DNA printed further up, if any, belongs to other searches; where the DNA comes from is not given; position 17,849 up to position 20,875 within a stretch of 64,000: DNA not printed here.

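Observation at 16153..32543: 16 kb co-directional cluster of giant GT-C-like and YYY (DUF2298) membrane proteins with two methyltransferases, a GT4 and a flippase-like protein: candidate uncharacterised envelope glycosylation machine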

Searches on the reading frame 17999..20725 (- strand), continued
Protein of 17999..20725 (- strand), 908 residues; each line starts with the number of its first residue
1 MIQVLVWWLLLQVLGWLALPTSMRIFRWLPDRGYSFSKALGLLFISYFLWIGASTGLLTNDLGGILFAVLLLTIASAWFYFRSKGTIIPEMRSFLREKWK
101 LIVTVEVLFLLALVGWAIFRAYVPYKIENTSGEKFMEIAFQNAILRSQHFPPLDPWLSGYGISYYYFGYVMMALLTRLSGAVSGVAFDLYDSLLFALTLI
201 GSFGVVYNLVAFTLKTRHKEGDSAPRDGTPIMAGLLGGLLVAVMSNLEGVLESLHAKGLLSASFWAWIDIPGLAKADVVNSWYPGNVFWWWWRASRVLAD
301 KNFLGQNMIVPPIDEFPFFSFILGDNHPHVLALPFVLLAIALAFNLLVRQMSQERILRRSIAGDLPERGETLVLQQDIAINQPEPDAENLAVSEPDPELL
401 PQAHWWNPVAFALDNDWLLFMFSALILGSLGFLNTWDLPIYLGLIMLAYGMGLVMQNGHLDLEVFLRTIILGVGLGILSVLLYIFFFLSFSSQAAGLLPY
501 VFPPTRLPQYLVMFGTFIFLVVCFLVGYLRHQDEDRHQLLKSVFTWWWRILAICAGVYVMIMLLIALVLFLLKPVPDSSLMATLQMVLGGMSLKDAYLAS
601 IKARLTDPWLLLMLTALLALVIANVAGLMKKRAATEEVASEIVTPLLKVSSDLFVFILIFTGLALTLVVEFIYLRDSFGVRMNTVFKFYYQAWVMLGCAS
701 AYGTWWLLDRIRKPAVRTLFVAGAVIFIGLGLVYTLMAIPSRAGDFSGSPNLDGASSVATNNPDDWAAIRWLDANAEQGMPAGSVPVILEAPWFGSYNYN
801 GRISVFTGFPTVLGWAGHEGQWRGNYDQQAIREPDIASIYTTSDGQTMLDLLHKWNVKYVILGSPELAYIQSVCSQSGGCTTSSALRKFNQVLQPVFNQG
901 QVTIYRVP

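Call 42: fold_search(model_id=the predicted structure, library=pdb)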
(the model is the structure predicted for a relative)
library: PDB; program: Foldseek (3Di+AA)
matches with E <= 10: 135; with E <= 0.001: 0
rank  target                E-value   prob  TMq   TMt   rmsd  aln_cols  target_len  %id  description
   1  5gpj_C                7.4e-03  0.33  0.09  0.10  29.6       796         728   11  Crystal Structure of Proton-Pumping Pyrophosphatase (released 2016-12-28)
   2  6afy_A                1.3e-02  0.21  0.09  0.10  28.9       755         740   10  Proton pyrophosphatase-E225S mutant (released 2019-04-10)
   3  9g8j_B                2.5e-02  0.18  0.09  0.10  29.6       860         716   10  Structure of K+-dependent Na+-PPase from Thermotoga maritima in complex with zoledronate (released 2025-06-04)
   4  8b23_A                7.8e-02  0.14  0.09  0.11  29.2       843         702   10  Time-resolved structure of K+-dependent Na+-PPase from Thermotoga maritima 600-seconds post reaction initiation with N (released 2024-01-17)
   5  8b37_A                9.1e-02  0.14  0.09  0.11  28.9       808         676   11  Crystal structure of Pyrobaculum aerophilum potassium-independent proton pumping membrane integral pyrophosphatase in  (released 2024-01-17)
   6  8if8_C                1.1e-01  0.77  0.22  0.29  19.9       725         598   14  Arabinosyltransferase AftA (released 2023-05-31)
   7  8y6h_A                2.7e-01  0.07  0.08  0.10  29.2       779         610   11  P-glycoprotein in complex with UIC2 Fab and triple elacridar molecules in LMNG detergent (released 2024-04-17)
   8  8y6i_A                2.8e-01  0.04  0.07  0.08  32.0       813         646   10  P-glycoprotein in complex with UIC2 Fab and triple elacridar molecules in nanodisc (released 2024-04-17)
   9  6jb3                  3.4e-01  0.06  0.08  0.09  27.7       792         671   10  Structure of SUR1 subunit bound with repaglinide (released 2019-05-22)
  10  8hmd_C                7.2e-01  0.04  0.09  0.07  34.9       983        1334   10  base module state 2 of Tetrahymena IFT-A (released 2023-06-14)
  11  5yck                  8.4e-01  0.06  0.09  0.14  26.5       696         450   10  Crystal structure of a MATE family protein derived from Camelina sativa at 2.3 angstrom (released 2017-09-27)
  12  3vu0_B                9.9e-01  0.75  0.09  0.34   6.5       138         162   14  Crystal structure of the C-terminal globular domain of oligosaccharyltransferase (AfAglB-S2, AF_0040, O30195_ARCFU) fr (released 2013-01-23)
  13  9jqs_B                1.7e+00  0.06  0.07  0.14  19.4       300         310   14  Apo form of Oryza sativa solanesyl diphosphate synthase 3 (released 2025-12-17)
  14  8r5s_E                1.9e+00  0.11  0.08  0.19  20.9       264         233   13  t113 - De-novo designed soluble homotetramer (released 2024-11-27)
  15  8r5s_D                1.9e+00  0.13  0.08  0.21  20.9       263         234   12  t113 - De-novo designed soluble homotetramer (released 2024-11-27)
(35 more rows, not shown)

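Call 51: search_protein_families(library=pfam, proteins=[window:17999-20725:-], max_evalue=10)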
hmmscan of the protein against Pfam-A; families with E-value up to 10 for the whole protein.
window:17999-20725:- (908 aa): 1 family
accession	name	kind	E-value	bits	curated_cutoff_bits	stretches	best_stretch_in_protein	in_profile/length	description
PF10060.15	DUF2298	-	7.9e-105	352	27.8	1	45-696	2-488/488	Uncharacterized membrane protein (DUF2298)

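Call 53: search_protein_representatives(protein=window:17999-20725:-)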
Query: 908 residues. Proteins with E-value up to 0.001 (for the whole library): 7091; up to 1e-10: 5100; up to 1e-30: 2376. The best 150 are listed.
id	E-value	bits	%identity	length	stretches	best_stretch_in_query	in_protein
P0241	2.5e-279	945.8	56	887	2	403-908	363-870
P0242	2.4e-258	876.3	53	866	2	402-908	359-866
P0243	4.0e-240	816.0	55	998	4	651-908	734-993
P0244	1.8e-232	790.7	52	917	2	407-908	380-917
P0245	2.4e-231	787.0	51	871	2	419-908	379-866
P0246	5.8e-197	673.2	63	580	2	211-529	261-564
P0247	1.8e-196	671.6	47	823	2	421-908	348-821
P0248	2.3e-195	667.9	51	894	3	1-348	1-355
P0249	8.4e-188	642.9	47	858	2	3-350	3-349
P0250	6.8e-182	623.3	43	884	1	3-867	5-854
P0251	1.2e-181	622.5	48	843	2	422-907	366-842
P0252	5.7e-179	613.7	47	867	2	1-351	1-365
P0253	3.3e-176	604.5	47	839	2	2-350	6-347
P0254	2.6e-174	598.3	44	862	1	1-906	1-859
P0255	2.7e-174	598.2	46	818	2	4-348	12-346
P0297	9.8e-135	467.3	37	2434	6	4-347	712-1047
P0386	3.5e-112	392.6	37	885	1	3-906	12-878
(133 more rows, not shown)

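Call 55: search_solved_structures(query=A3, max_evalue=10, show_alignments=2)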
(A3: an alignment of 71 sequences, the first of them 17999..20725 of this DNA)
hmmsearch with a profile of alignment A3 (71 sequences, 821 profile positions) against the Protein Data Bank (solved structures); distinct sequences matched with E-value up to 10: 24.
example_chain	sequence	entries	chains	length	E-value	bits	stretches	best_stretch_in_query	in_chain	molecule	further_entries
4y8f_A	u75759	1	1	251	0.091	14.3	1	768-813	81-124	Triosephosphate Isomerase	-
6b87_A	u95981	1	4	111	0.17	13.4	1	484-563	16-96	TMHC2_E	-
9ivk_A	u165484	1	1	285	0.33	12.5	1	514-602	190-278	HBC599 membrane protein binder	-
5ibx_A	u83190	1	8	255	0.53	11.8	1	767-815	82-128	Triosephosphate isomerase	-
4z0s_A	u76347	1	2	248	0.58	11.7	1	769-804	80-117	Triosephosphate isomerase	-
2vff_A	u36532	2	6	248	0.65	11.5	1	769-804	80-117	TRIOSEPHOSPHATE ISOMERASE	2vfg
2vfd_A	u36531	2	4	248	0.69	11.4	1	769-804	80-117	TRIOSEPHOSPHATE ISOMERASE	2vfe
4ywi_A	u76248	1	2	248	0.69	11.4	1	769-804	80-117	Triosephosphate isomerase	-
4z0j_A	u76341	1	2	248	0.72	11.4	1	769-804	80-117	Triosephosphate isomerase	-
3pvf_A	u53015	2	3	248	0.79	11.2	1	769-801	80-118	Triosephosphate isomerase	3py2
3pwa_A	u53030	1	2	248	0.81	11.2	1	769-804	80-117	Triosephosphate isomerase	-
2e8c_A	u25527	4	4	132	0.83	11.1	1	753-815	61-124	Hypothetical protein Aq_1549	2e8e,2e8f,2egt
1vga_A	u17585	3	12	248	0.88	11.1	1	769-804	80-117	Triosephosphate isomerase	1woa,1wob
5bmx_A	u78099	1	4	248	0.88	11.1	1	768-804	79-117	Triosephosphate isomerase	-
4yxg_A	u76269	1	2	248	0.9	11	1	769-804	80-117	Triosephosphate isomerase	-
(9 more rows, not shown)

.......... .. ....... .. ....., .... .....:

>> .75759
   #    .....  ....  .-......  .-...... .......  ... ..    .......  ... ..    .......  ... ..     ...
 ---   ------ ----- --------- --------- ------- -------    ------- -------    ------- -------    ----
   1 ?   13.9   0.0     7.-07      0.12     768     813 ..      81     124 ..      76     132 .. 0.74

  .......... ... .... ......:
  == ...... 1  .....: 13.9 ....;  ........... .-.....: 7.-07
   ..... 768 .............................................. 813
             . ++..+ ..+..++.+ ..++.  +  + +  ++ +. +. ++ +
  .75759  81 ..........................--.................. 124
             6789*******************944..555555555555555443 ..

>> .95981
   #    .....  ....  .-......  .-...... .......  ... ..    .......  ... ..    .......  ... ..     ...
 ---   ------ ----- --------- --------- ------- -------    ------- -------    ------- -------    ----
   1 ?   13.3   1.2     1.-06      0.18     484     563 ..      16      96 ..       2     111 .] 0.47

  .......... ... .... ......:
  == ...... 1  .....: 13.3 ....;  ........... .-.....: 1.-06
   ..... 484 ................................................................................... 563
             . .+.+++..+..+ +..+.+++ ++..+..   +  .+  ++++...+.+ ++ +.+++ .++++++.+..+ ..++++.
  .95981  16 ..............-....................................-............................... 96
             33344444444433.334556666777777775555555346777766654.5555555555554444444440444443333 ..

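Call 63: search_dna_similar(query=window:17999-20725:-, collection=plasmids, mode=protein, max_evalue=0.001, max_rows=30)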
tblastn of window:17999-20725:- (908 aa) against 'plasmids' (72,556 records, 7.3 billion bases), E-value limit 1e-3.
Records with a match: 2; places in all: 2; records where one place covers at least 80% of the query: 0.
Best place of each record, by identity: <60% 2.
By first word of the organism name: Pseudobutyrivibrio 1; Halarchaeum 1.
By predicted mobility (MOB-suite, as given by PLSDB): non-mobilizable 2.
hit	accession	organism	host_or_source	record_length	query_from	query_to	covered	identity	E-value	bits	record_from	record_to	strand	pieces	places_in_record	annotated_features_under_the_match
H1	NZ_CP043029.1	Pseudobutyrivibrio xylanivorans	Bovine,rumen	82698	20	866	59%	27.9%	7e-15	161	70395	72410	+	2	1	DUF2298 domain-containing protein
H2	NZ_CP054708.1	Halarchaeum sp. CBA1220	solar salt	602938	646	876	25%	34.6%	7e-19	100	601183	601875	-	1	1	none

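Call 64: get_annotated_region(hit=H1, flank=12000)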
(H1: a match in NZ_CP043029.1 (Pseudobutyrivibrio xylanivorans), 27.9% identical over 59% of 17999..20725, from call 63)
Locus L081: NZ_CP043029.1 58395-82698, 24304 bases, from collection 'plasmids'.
description: Pseudobutyrivibrio xylanivorans strain MA3014 plasmid pNP95, complete sequence
organism: Pseudobutyrivibrio xylanivorans (NCBI taxid 185007)
taxonomy: Bacteria; Bacillota; Clostridia; Lachnospirales; Lachnospiraceae; Pseudobutyrivibrio; Pseudobutyrivibrio xylanivorans
host: -; source: Bovine,rumen; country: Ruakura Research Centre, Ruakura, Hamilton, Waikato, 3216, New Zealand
typing (MOB-suite, as given by PLSDB): non-mobilizable
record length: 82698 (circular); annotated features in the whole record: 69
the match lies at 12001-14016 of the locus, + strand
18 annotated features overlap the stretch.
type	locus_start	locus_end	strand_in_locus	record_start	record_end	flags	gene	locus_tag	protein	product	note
CDS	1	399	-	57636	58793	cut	wecB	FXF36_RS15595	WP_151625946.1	UDP-N-acetylglucosamine 2-epimerase (non-hydrolyzing)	GO:0009103 - lipopolysaccharide biosynthetic process [Evidence IEA]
CDS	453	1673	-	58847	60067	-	-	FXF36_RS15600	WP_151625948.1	NAD-dependent epimerase/dehydratase family protein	-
CDS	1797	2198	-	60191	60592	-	-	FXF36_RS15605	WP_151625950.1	DUF6548 family protein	-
CDS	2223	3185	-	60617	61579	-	-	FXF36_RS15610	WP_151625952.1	glycosyltransferase family 2 protein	-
CDS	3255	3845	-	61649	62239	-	-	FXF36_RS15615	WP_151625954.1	hypothetical protein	-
CDS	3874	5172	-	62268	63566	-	-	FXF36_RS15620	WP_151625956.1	DegT/DnrJ/EryC1/StrS family aminotransferase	-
CDS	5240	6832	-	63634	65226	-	-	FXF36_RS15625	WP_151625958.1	glucosyltransferase domain-containing protein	-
CDS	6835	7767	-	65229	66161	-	-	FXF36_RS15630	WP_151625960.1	glycosyltransferase family 2 protein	-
CDS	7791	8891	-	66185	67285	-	-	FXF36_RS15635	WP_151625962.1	hypothetical protein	-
CDS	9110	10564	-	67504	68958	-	-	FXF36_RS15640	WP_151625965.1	O-antigen ligase family protein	-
CDS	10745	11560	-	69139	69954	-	-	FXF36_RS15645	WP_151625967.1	hypothetical protein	-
CDS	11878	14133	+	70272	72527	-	-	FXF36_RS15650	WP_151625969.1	DUF2298 domain-containing protein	-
CDS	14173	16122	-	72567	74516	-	-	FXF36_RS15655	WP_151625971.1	nucleoside-diphosphate sugar epimerase/dehydratase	GO:0000271 - polysaccharide biosynthetic process [Evidence IEA]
CDS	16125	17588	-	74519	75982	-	-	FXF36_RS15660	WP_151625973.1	hypothetical protein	-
CDS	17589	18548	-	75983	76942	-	-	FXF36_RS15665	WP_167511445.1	hypothetical protein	-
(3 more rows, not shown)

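Call 65: get_annotated_region(hit=H2, flank=12000)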
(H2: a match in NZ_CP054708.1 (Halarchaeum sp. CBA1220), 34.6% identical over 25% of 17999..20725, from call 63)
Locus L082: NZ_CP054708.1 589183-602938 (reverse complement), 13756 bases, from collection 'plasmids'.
description: Halarchaeum sp. CBA1220 plasmid pCBA1220-01, complete sequence
organism: Halarchaeum sp. CBA1220 (NCBI taxid 1853682)
taxonomy: Archaea; Euryarchaeota; Halobacteria; Halobacteriales; Halobacteriaceae; Halarchaeum; Halarchaeum sp. CBA1220
host: -; source: solar salt; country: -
typing (MOB-suite, as given by PLSDB): non-mobilizable
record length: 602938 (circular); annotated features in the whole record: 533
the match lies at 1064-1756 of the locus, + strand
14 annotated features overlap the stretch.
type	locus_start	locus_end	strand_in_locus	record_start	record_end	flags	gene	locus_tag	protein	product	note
CDS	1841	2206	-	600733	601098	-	-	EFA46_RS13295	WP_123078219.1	hypothetical protein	-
CDS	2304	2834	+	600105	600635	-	msrA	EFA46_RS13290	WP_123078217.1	peptide-methionine (S)-S-oxide reductase MsrA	GO:0030091 - protein repair [Evidence IEA]; GO:0006979 - response to oxidative stress [Evidence IEA]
CDS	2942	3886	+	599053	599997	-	-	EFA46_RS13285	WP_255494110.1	M48 family metalloprotease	GO:0006508 - proteolysis [Evidence IEA]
CDS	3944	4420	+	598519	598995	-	-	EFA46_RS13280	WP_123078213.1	universal stress protein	-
CDS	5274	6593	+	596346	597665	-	-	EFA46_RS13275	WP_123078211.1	orc1/cdc6 family replication initiation protein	-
CDS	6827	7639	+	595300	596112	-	-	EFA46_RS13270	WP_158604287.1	NmrA family NAD(P)-binding protein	-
CDS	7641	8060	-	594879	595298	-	-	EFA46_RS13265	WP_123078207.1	CopG family ribbon-helix-helix protein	-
CDS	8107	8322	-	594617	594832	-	-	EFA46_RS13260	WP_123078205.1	hypothetical protein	-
CDS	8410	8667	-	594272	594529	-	-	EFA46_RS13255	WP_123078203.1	hypothetical protein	-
CDS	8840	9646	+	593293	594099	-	-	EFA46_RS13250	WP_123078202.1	aldo/keto reductase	-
CDS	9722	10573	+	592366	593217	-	-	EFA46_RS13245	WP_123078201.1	translation initiation factor eIF-2B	-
CDS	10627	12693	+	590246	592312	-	-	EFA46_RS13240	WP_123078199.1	alpha-amylase family glycosyl hydrolase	GO:0005975 - carbohydrate metabolic process [Evidence IEA]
CDS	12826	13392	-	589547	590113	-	-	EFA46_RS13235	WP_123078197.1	GNAT family N-acetyltransferase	-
CDS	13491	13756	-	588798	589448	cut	-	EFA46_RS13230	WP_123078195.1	polysaccharide deacetylase family protein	-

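Call 67: find_encoding_contigs(protein=P0386, flank=10000, max_places=2)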
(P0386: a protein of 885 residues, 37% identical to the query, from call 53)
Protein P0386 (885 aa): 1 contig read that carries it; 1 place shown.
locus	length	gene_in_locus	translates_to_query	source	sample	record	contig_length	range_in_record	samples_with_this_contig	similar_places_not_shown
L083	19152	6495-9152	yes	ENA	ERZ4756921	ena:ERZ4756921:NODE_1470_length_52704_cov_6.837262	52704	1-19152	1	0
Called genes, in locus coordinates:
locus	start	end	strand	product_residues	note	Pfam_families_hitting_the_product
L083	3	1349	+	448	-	?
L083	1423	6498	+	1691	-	PF13231:PMT_2, PF10060:DUF2298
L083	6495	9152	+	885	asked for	PF10060:DUF2298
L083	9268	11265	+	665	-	-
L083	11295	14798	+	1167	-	PF02366:PMT (weak), PF08450:SGL, PF25021:TEN_NHL (faint), PF01436:NHL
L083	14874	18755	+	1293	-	PF13231:PMT_2, PF07691:PA14 (faint), PF01436:NHL (faint), PF24684:Vgb_lyase (weak)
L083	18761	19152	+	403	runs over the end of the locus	PF01476:LysM (faint), PF01551:Peptidase_M23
